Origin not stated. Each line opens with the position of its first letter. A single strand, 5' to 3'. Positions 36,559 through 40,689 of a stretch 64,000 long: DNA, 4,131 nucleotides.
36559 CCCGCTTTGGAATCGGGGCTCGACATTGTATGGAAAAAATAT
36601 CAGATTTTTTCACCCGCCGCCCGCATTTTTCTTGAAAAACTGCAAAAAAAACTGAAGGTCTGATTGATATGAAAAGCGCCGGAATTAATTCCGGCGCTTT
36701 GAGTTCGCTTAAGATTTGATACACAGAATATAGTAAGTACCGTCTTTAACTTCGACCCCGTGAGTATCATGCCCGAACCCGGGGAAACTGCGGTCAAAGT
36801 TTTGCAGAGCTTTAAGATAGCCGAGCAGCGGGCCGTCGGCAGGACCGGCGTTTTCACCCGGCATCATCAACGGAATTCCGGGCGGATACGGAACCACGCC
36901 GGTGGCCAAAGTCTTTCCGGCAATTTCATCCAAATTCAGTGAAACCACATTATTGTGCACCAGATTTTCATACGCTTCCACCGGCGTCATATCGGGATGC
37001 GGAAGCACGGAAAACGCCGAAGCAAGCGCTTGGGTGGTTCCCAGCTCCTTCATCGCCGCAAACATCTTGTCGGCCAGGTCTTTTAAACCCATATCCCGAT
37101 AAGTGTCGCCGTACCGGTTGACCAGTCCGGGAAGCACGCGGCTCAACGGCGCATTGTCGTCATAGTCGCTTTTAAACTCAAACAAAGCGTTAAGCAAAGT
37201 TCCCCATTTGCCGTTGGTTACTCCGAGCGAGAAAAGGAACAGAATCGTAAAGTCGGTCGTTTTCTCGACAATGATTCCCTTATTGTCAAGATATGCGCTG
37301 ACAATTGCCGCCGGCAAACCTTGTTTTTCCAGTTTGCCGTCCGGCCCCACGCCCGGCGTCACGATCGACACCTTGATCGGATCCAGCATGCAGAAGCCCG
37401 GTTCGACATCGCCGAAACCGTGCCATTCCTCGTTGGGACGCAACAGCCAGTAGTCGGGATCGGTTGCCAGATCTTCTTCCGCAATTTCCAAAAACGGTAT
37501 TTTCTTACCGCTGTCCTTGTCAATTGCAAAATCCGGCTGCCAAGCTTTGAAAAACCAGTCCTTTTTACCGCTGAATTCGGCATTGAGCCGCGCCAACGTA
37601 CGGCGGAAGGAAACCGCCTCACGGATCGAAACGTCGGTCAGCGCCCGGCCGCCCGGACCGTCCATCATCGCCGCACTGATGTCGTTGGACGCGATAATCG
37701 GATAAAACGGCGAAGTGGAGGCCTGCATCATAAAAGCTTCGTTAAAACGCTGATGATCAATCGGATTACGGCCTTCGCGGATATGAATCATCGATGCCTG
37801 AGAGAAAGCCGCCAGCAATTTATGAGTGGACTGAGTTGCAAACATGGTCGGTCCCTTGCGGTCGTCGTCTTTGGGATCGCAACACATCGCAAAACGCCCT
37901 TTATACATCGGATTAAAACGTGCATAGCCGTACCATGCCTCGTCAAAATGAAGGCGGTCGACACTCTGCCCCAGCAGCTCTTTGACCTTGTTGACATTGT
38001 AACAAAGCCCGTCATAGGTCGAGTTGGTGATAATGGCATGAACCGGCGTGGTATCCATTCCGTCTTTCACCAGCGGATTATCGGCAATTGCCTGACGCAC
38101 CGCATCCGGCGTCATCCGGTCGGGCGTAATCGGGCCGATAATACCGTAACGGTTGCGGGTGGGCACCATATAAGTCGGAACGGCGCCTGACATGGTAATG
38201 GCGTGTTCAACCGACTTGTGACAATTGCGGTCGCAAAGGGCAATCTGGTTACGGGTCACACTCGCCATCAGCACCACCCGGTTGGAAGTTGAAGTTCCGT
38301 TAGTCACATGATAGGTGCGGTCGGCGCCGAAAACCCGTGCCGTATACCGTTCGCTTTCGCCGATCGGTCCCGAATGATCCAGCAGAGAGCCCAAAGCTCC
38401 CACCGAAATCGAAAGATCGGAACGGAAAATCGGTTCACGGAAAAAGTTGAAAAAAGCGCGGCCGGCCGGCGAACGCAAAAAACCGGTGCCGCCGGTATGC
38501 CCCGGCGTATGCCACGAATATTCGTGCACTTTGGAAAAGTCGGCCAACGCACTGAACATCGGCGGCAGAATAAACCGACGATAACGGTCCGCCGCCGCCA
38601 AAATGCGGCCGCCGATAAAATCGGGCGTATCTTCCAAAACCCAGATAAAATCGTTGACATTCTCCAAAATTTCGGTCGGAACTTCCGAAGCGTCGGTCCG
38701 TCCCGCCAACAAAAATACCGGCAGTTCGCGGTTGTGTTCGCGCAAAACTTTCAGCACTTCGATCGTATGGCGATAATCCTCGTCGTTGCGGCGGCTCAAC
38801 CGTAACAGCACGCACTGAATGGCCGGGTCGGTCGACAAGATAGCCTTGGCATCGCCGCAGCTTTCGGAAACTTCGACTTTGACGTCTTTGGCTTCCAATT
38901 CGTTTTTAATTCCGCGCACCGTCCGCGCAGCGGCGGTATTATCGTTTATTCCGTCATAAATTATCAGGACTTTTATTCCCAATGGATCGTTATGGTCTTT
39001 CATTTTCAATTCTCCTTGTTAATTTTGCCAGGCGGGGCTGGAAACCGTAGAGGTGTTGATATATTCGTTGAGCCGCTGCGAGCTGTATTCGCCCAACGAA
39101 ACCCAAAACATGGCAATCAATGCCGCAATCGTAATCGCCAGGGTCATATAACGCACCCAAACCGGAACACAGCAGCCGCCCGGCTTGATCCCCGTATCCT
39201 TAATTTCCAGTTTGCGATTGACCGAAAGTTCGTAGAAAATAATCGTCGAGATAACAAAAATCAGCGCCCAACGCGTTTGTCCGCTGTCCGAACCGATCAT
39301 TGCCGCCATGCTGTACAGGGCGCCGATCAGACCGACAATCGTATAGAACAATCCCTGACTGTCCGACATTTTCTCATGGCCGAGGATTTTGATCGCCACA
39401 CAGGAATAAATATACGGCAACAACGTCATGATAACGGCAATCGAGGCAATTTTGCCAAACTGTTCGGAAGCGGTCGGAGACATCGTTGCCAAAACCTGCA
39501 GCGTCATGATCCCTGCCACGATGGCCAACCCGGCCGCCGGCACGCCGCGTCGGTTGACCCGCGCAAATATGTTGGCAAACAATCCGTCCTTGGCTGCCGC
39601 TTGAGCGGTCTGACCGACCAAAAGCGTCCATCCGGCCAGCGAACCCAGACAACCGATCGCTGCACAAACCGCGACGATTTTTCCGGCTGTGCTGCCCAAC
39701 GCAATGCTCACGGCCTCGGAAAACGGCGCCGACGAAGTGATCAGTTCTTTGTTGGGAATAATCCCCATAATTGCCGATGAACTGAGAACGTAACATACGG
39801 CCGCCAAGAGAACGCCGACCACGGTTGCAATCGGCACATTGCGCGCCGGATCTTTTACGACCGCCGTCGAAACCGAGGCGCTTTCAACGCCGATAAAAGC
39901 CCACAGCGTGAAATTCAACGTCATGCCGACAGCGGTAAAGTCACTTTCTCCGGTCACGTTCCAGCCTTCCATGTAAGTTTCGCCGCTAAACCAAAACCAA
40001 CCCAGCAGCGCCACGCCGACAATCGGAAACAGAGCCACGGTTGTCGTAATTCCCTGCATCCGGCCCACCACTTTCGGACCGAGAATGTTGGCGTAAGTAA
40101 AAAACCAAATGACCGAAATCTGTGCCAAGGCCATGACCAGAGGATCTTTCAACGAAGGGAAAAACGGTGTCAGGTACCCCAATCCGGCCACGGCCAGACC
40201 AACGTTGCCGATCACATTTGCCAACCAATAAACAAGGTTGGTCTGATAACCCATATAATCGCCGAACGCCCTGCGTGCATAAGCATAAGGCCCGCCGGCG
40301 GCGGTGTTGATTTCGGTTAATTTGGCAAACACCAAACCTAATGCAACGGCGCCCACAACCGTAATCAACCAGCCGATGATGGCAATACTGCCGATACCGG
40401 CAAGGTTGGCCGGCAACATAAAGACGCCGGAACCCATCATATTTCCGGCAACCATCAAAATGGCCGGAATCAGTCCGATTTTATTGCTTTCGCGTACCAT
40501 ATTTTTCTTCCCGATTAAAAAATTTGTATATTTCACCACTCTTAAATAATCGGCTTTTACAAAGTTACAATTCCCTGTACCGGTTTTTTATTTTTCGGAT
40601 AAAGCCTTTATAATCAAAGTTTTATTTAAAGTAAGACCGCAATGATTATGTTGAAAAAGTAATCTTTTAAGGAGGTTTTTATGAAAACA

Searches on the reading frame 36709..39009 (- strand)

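Call 50: search_protein_families(library=pfam, proteins=[window:36709-39009:-], max_evalue=0.00001)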
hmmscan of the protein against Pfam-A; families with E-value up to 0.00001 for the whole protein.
window:36709-39009:- (766 aa): 3 families
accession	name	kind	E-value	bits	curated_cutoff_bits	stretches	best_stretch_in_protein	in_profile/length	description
PF01276.26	OKR_DC_1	-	7.9e-158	526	27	1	149-600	1-416/417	Orn/Lys/Arg decarboxylase, major domain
PF03711.20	OKR_DC_1_C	-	1.3e-42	145.7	24.2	1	626-755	1-130/132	Orn/Lys/Arg decarboxylase, C-terminal domain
PF03709.21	OKR_DC_1_N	-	1.6e-21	77.1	29.3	1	29-143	4-111/111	Orn/Lys/Arg decarboxylase, N-terminal domain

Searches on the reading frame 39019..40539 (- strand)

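Call 50: search_protein_families(library=pfam, proteins=[window:39019-40539:-], max_evalue=0.00001)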
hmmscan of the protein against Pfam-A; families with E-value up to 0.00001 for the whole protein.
window:39019-40539:- (506 aa): 2 families
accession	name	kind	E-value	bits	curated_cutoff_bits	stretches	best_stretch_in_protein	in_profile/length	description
PF13520.12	AA_permease_2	-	4.6e-45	154.7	27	1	21-433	1-424/427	Amino acid permease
PF00324.27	AA_permease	-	4.5e-26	92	24.6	1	27-411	3-409/470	Amino acid permease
